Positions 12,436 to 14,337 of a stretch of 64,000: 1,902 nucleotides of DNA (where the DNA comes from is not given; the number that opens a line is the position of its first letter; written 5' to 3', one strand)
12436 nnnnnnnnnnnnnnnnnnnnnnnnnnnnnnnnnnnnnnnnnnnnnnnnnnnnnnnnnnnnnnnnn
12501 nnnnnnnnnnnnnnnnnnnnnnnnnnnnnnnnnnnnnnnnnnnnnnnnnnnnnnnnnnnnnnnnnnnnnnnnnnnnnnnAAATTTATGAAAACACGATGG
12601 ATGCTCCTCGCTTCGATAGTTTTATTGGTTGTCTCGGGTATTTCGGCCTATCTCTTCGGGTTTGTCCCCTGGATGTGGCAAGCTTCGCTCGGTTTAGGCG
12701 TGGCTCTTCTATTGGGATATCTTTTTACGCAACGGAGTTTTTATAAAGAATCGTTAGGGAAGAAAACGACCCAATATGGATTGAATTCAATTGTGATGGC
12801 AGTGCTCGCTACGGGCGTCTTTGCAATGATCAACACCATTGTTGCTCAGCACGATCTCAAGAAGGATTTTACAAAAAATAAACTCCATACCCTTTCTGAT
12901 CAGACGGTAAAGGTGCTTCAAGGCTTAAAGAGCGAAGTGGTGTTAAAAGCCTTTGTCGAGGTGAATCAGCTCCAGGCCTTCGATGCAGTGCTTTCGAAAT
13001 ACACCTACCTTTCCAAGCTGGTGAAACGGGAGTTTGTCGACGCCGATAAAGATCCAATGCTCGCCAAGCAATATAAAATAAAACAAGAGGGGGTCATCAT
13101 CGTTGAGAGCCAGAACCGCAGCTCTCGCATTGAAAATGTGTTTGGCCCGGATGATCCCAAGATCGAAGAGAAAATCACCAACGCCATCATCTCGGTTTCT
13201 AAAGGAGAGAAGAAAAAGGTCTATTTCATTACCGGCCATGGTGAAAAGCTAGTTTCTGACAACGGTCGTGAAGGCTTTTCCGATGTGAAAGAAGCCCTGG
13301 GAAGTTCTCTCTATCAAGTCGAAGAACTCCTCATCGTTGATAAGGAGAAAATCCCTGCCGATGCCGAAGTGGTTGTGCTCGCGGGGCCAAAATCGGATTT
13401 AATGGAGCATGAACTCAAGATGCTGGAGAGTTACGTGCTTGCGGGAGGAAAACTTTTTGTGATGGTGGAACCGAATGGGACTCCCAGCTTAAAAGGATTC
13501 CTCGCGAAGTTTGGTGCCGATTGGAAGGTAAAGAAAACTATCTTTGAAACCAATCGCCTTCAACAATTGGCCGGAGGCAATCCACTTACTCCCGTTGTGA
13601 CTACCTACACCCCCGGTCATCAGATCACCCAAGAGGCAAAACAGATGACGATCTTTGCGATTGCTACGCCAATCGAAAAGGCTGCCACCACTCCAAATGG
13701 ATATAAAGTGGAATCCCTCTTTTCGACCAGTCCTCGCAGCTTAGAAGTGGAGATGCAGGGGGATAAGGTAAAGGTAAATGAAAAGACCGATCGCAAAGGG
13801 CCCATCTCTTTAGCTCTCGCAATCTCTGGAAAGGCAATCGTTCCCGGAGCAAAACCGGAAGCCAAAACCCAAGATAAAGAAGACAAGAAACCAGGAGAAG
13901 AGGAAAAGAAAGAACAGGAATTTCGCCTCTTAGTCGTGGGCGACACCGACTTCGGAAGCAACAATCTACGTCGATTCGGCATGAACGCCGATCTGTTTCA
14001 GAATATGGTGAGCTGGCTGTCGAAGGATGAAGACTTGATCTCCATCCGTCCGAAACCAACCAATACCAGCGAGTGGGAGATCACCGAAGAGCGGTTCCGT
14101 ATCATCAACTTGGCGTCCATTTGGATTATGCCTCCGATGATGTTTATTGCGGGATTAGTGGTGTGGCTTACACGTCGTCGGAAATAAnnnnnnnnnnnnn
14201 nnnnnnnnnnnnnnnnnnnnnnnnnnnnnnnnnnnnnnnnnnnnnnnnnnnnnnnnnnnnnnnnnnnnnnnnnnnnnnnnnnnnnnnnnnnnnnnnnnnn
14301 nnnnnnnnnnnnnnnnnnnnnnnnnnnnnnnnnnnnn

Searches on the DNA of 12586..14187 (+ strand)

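Call 34: search_rna_families(sources=[L001, L002, L003, L004, L005, L008, L011, L013, L014, L016, L019, L022, L025, L028, L031], threshold=gathering)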
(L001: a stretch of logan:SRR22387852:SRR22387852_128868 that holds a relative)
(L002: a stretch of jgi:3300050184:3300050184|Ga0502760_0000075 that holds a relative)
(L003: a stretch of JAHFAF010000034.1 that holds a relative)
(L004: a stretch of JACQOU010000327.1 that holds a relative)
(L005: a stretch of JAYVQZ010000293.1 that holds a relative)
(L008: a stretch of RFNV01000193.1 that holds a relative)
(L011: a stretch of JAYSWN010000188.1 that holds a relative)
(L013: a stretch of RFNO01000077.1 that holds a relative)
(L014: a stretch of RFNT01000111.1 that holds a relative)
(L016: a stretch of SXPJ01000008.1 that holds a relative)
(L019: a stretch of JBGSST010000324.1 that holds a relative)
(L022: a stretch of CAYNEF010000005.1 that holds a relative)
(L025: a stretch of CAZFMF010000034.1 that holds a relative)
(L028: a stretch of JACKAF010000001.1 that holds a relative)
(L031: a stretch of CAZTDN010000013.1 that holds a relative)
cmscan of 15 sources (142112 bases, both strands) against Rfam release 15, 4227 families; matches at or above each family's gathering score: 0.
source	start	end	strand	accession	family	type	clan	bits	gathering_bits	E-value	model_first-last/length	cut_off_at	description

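Call 35: search_rna_families(source=L001, start=8200, end=8450, threshold=evalue, max_evalue=10, show_alignments=2)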
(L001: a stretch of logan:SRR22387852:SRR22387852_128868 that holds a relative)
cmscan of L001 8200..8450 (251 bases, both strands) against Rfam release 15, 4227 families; matches with E-value up to 10: 7.
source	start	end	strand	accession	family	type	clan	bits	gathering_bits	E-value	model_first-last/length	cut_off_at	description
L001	8265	8360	-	RF00826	mir-55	Gene; miRNA;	-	20.4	53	0.067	1-74/74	no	mir-55 microRNA precursor family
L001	8262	8362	-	RF03778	mir-483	Gene; miRNA;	-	18.2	60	0.49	1-75/75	no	mir-483 microRNA precursor family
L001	8264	8361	-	RF00752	mir-14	Gene; miRNA;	-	13.7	53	3.5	1-63/63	no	mir-14 microRNA precursor family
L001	8290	8348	-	RF01146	sR15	Gene; snRNA; snoRNA; CD-box;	-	13.3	40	6.2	1-65/65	no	Small nucleolar RNA sR15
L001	8244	8273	+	RF01306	sR52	Gene; snRNA; snoRNA; CD-box;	-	12.9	50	1.9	1-60/60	no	Small nucleolar RNA sR52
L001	8237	8271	+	RF01100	PK-BYV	Cis-reg;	-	12.7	50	3.9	1-40/40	no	3'-terminal pseudoknot in BYV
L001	8209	8243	+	RF02448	SpR20_sRNA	Gene; sRNA;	-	12.6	45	3.5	1-45/45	no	Streptococcus sRNA SpR20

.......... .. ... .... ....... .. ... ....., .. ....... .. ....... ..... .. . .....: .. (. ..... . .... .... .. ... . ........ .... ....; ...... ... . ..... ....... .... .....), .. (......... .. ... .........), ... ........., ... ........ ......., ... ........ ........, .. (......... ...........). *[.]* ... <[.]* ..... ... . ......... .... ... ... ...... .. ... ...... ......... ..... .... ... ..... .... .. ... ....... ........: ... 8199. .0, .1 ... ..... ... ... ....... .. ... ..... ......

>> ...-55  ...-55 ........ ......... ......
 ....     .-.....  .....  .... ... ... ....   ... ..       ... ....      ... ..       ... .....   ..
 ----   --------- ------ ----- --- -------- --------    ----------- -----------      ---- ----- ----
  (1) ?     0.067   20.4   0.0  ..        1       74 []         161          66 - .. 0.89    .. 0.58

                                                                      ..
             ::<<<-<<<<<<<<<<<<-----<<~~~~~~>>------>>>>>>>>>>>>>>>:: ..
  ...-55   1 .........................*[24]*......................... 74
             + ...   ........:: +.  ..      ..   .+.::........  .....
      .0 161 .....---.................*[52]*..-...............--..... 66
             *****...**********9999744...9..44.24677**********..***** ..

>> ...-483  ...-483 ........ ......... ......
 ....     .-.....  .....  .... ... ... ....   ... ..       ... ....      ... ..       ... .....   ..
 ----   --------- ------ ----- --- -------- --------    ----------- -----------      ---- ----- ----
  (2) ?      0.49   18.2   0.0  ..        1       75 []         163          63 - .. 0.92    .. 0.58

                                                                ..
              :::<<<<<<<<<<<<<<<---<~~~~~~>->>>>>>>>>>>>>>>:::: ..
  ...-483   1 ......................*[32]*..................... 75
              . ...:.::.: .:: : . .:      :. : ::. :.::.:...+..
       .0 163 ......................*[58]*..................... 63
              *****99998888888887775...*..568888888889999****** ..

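Call 42: build_rna_model(alignment_id=A3, structure=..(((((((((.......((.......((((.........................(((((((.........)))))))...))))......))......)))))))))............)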
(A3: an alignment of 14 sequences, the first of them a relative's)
Model R1 built from alignment A3 (14 sequences, 121 columns); structure: as given.
model positions 113; base pairs 22; branch points 0; effective number of sequences 1.52; information 0.59 bits per position. Calibrated on 0.2 Mb of random sequence (short: E-values are rough).
structure used (alignment columns):
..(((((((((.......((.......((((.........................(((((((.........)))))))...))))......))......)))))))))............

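Call 43: search_with_rna_model(model_id=R1, sources=[window, L001, L002, L003, L004, L005, L006, L007, L008, L009, L010, L011, L012, L013, L014, L015, L016, L017, L018, L019, L020, L021, L022, L023, L024, L025, L026, L027, L028, L029, L030, L031, L032, L033, L034, L035, L036, L037, L038, L039, L040, L041, L042, L043, L044, L045, L046, L047, L048, L049, L050, L051, L052, L053, L054, L055, L056, L057, L058, L059, L060, L061, L062, L063, L064, L065, L066, L067, L068, L069, L070, L071, L072, L073, L074, L075, L076, L077, L078, L079, L080, L081, L082], max_evalue=1, make_alignment=true, show_alignments=1)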
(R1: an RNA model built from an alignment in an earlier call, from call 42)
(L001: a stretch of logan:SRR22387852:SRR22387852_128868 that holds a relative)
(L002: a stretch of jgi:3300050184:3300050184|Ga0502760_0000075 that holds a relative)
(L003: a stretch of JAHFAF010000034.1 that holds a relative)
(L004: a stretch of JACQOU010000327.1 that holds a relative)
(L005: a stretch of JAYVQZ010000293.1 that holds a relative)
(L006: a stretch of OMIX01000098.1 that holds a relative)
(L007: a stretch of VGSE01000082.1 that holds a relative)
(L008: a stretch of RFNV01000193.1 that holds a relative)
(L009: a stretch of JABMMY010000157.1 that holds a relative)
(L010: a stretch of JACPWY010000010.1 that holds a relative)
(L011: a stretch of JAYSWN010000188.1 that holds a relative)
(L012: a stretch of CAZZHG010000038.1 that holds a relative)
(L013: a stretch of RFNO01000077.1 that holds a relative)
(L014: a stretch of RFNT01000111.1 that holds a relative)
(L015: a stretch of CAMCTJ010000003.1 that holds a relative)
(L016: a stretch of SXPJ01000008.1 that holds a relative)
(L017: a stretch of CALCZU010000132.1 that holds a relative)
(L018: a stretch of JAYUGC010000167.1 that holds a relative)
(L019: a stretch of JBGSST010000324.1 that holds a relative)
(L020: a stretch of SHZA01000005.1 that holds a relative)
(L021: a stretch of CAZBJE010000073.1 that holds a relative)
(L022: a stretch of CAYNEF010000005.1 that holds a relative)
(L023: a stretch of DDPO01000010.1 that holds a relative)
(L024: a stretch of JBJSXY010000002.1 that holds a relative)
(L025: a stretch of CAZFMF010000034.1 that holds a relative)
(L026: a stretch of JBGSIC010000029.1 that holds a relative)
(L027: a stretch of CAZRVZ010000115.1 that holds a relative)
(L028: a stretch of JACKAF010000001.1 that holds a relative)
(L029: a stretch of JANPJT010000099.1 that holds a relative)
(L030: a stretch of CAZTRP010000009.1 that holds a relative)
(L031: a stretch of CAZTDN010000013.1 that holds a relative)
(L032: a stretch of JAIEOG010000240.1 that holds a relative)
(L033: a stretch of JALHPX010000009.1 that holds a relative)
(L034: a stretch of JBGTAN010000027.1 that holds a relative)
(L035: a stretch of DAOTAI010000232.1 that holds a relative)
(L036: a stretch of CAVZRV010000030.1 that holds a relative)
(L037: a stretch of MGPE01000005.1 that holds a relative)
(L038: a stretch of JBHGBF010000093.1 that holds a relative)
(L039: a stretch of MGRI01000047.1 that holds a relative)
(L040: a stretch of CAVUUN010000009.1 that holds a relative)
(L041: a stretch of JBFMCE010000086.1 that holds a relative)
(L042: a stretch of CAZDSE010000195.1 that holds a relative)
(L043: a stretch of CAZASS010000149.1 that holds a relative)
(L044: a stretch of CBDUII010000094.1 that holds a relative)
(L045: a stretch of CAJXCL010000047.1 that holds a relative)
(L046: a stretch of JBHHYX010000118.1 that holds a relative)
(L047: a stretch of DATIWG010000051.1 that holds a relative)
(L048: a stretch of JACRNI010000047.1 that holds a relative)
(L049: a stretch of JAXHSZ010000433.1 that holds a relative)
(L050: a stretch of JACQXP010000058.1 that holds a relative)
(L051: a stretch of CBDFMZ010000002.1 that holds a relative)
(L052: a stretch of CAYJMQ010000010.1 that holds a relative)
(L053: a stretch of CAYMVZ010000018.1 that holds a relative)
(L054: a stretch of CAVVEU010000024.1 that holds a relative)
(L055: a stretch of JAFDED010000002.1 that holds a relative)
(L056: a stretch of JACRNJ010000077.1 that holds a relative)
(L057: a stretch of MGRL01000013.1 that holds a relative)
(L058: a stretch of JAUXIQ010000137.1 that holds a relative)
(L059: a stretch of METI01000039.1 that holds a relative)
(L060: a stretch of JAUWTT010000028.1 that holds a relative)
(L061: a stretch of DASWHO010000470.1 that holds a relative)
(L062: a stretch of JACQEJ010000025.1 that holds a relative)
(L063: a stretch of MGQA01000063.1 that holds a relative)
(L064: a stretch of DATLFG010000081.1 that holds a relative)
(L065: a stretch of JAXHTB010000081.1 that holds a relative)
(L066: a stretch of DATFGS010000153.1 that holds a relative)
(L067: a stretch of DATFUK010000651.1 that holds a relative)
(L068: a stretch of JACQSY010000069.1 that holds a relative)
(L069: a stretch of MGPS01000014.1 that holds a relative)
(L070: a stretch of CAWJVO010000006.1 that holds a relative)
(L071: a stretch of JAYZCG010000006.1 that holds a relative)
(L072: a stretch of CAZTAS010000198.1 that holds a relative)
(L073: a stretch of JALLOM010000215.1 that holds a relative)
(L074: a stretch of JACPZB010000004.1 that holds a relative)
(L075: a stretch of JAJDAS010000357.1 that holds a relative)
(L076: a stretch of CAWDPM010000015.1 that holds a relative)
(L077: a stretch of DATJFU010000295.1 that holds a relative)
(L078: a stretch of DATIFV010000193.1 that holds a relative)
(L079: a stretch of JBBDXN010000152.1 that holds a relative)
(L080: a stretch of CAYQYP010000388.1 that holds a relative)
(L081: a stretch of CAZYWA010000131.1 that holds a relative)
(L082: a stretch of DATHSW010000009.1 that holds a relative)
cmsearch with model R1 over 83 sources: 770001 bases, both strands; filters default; matches with E-value up to 1: 45.
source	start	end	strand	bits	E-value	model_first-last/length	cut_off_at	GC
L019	6264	6377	-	115.4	1.5e-24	1-113/113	no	0.53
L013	6296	6408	-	115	1.8e-24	1-113/113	no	0.57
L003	6170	6281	-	114.6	2.2e-24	1-113/113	no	0.54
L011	3271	3384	-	112.7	6.5e-24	1-113/113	no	0.55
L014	6259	6371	-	110.6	2e-23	1-113/113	no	0.6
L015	6215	6326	-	110.4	2.3e-23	1-113/113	no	0.56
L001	8254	8361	-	109.8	3.3e-23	1-113/113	no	0.54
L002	8243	8352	-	109.1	4.8e-23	1-113/113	no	0.52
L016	6279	6392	-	108.8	5.5e-23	1-113/113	no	0.54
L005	4998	5114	-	108.2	7.9e-23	1-113/113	no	0.5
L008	6215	6326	-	106.7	1.8e-22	1-113/113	no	0.55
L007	6336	6447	-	104.8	5.3e-22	1-113/113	no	0.5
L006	6324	6435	-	103.9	8.4e-22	1-113/113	no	0.47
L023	6316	6430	-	97.8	2.6e-20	1-113/113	no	0.49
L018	6274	6388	-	84.4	4.4e-17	1-113/113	no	0.5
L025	6202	6314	-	76.1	4.4e-15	1-113/113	no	0.54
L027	2498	2615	-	75.4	6.4e-15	1-113/113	no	0.5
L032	3968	4080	-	72.7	2.9e-14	1-113/113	no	0.57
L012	6419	6538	-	72.4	3.4e-14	1-113/113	no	0.49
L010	7790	7901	-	69.5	1.8e-13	1-113/113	no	0.54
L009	4697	4814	-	68.2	3.5e-13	1-113/113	no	0.47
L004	6340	6472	-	60.4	2.8e-11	1-113/113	no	0.56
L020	6283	6399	-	60.3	2.9e-11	1-113/113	no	0.47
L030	7228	7343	-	59.3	5.1e-11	1-113/113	no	0.59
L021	6020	6132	-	59.3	5.2e-11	1-113/113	no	0.57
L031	6180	6291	-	59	5.9e-11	1-113/113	no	0.61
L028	7729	7827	-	51.5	4e-09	1-113/113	no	0.51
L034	6212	6321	-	49.3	1.4e-08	1-113/113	no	0.59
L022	6311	6431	-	48.4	2.2e-08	1-113/113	no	0.49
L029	5859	5976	-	47.8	3e-08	1-113/113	no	0.59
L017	9018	9125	-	46.4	6.6e-08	1-113/113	no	0.49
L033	3592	3705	-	39.4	3.3e-06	1-113/113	no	0.58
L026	8033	8127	-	34.4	5.4e-05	1-113/113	no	0.52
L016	6289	6402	+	24.6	0.012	1-113/113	no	0.54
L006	6334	6445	+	23.1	0.029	1-113/113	no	0.47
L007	6346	6457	+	22.1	0.05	1-113/113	no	0.52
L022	6321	6441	+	21.6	0.066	1-113/113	no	0.5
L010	7800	7911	+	20.3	0.14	1-113/113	no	0.53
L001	8264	8371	+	20.1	0.15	1-113/113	no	0.57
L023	6326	6440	+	20.1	0.15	1-113/113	no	0.49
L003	6180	6291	+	18.9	0.3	1-113/113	no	0.54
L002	8253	8362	+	18.7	0.33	1-113/113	no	0.55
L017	9028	9135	+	18.2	0.44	1-113/113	no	0.47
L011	3281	3394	+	17.4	0.66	1-113/113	no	0.58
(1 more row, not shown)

Alignment A4: 45 matches aligned to the model, 237 columns, each read 5' to 3' on its own strand. Consensus structure (alignment columns), stored with it:
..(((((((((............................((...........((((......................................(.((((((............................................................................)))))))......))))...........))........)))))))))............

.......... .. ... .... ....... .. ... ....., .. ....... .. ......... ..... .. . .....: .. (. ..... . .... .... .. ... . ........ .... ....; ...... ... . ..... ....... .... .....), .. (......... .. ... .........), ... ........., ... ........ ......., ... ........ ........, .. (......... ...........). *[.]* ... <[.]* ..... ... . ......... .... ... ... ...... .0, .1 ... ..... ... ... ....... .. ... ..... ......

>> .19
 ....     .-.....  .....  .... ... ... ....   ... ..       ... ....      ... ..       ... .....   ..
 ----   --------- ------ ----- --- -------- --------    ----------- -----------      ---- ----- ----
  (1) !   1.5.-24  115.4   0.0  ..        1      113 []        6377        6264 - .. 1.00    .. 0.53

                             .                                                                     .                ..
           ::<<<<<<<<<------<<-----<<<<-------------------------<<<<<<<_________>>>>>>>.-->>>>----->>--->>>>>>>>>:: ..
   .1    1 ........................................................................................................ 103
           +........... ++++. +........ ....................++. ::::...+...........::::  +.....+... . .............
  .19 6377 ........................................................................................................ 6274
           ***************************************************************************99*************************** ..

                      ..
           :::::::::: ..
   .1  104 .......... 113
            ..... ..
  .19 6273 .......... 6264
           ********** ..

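Call 44: search_with_rna_model(model_id=R1, sources=[window, L001, L002, L003, L004, L005, L006, L007, L008, L009, L010, L011, L012, L013, L014, L015, L016, L017, L018, L019, L020, L021, L022, L023, L025, L026, L027, L028, L029, L030, L031, L032, L033, L034], max_evalue=0.001, make_alignment=true, show_alignments=0)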
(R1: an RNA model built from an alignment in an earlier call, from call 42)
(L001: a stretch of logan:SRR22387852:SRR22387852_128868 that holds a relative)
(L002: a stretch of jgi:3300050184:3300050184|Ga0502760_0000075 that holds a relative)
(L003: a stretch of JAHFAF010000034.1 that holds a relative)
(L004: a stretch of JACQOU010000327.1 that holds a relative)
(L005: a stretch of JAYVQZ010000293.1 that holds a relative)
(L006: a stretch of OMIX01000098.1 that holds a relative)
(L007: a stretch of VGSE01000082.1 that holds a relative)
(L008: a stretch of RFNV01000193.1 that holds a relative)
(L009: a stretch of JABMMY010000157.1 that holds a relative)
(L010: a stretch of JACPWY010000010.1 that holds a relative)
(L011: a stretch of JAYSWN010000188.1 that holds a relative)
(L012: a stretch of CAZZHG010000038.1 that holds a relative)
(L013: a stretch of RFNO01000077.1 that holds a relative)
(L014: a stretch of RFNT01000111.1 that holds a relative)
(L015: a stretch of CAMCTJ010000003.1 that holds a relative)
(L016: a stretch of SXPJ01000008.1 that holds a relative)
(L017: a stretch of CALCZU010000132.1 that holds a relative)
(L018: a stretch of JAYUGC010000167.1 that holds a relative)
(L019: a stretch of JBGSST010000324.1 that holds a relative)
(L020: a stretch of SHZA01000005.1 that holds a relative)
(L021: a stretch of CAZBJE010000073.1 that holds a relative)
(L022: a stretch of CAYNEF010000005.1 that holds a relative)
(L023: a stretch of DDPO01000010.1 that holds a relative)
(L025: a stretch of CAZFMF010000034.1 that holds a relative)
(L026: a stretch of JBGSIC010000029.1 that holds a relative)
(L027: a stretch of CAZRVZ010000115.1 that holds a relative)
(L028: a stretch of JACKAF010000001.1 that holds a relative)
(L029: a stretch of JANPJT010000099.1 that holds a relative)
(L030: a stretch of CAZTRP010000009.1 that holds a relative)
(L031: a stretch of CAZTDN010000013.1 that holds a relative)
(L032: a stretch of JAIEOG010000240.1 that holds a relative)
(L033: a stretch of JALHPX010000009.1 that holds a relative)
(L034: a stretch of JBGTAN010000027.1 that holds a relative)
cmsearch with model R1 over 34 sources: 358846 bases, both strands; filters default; matches with E-value up to 0.001: 34.
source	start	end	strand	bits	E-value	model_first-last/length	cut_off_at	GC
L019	6264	6377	-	115.4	6.8e-25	1-113/113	no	0.53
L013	6296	6408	-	115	8.5e-25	1-113/113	no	0.57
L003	6170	6281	-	114.6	1e-24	1-113/113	no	0.54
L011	3271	3384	-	112.7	3e-24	1-113/113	no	0.55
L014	6259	6371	-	110.6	9.5e-24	1-113/113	no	0.6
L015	6215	6326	-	110.4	1.1e-23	1-113/113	no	0.56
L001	8254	8361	-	109.8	1.5e-23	1-113/113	no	0.54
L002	8243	8352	-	109.1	2.2e-23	1-113/113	no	0.52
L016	6279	6392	-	108.8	2.6e-23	1-113/113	no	0.54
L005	4998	5114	-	108.2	3.7e-23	1-113/113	no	0.5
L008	6215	6326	-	106.7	8.6e-23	1-113/113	no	0.55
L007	6336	6447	-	104.8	2.5e-22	1-113/113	no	0.5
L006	6324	6435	-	103.9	3.9e-22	1-113/113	no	0.47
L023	6316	6430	-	97.8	1.2e-20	1-113/113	no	0.49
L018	6274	6388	-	84.4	2.1e-17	1-113/113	no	0.5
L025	6202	6314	-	76.1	2.1e-15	1-113/113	no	0.54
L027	2498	2615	-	75.4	3e-15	1-113/113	no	0.5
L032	3968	4080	-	72.7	1.4e-14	1-113/113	no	0.57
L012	6419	6538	-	72.4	1.6e-14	1-113/113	no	0.49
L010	7790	7901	-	69.5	8.4e-14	1-113/113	no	0.54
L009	4697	4814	-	68.2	1.6e-13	1-113/113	no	0.47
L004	6340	6472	-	60.4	1.3e-11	1-113/113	no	0.56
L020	6283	6399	-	60.3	1.3e-11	1-113/113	no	0.47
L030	7228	7343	-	59.3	2.4e-11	1-113/113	no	0.59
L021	6020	6132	-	59.3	2.4e-11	1-113/113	no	0.57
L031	6180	6291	-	59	2.8e-11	1-113/113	no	0.61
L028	7729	7827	-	51.5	1.9e-09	1-113/113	no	0.51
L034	6212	6321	-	49.3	6.3e-09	1-113/113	no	0.59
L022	6311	6431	-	48.4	1e-08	1-113/113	no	0.49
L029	5859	5976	-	47.8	1.4e-08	1-113/113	no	0.59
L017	9018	9125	-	46.4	3.1e-08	1-113/113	no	0.49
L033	3592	3705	-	39.4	1.5e-06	1-113/113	no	0.58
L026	8033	8127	-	34.4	2.5e-05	1-113/113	no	0.52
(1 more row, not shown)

Alignment A5: 34 matches aligned to the model, 173 columns, each read 5' to 3' on its own strand. Consensus structure (alignment columns), stored with it:
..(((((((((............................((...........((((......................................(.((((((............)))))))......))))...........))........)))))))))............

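Call 53: search_with_rna_model(model_id=R1, sources=[L083, L084, L085, L086, L087, L088, L089, L090, L091, L092, L093, L094, L095, L096, L097, L098, L099, L100], max_evalue=0.01)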
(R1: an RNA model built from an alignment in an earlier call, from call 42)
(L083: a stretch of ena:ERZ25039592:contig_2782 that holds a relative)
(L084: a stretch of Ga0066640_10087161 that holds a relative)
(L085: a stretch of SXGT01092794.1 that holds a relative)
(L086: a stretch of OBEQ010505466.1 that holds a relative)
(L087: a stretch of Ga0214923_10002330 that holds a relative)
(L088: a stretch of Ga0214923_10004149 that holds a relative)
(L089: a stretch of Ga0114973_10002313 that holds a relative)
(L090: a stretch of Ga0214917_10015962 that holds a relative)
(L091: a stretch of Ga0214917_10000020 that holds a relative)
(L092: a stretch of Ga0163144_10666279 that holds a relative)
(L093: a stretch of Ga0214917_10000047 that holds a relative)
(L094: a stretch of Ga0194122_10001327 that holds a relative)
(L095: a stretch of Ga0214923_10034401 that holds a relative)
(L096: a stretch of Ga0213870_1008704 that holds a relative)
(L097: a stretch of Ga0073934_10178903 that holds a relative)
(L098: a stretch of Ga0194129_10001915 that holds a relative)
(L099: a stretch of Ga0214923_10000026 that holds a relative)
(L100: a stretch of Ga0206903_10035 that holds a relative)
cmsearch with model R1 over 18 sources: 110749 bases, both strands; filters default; matches with E-value up to 0.01: 21.
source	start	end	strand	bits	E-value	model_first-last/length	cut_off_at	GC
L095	34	146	-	115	2.6e-25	1-113/113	no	0.57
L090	1493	1605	+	112.4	1.1e-24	1-113/113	no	0.57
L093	80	192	+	110.6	2.9e-24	1-113/113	no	0.6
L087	6304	6415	-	110.1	4e-24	1-113/113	no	0.57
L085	409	522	+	108.8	8e-24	1-113/113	no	0.54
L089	2381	2494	+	106.6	2.7e-23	1-113/113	no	0.5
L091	895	1007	-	105.2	6.1e-23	1-113/113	no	0.59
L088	3939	4052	-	104.9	7.3e-23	1-113/113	no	0.54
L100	7601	7716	-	103.5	1.6e-22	1-113/113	no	0.57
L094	1321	1432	+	102.4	2.8e-22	1-113/113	no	0.51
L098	147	258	+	102.4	2.8e-22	1-113/113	no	0.51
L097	116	227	-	98.4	2.7e-21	1-113/113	no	0.58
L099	1753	1867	+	97.8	3.8e-21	1-113/113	no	0.49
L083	7399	7514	-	94.1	2.9e-20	1-113/113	no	0.53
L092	800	914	-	90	2.8e-19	1-113/113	no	0.57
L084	492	606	+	86.6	1.9e-18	1-113/113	no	0.57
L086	1110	1218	+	81.9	2.5e-17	1-113/113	no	0.6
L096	387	525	-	64.7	3.6e-13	1-113/113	no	0.55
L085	399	512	-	24.6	0.0017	1-113/113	no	0.54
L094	1311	1422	-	21.8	0.0085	1-113/113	no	0.54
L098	137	248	-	21.8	0.0085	1-113/113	no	0.54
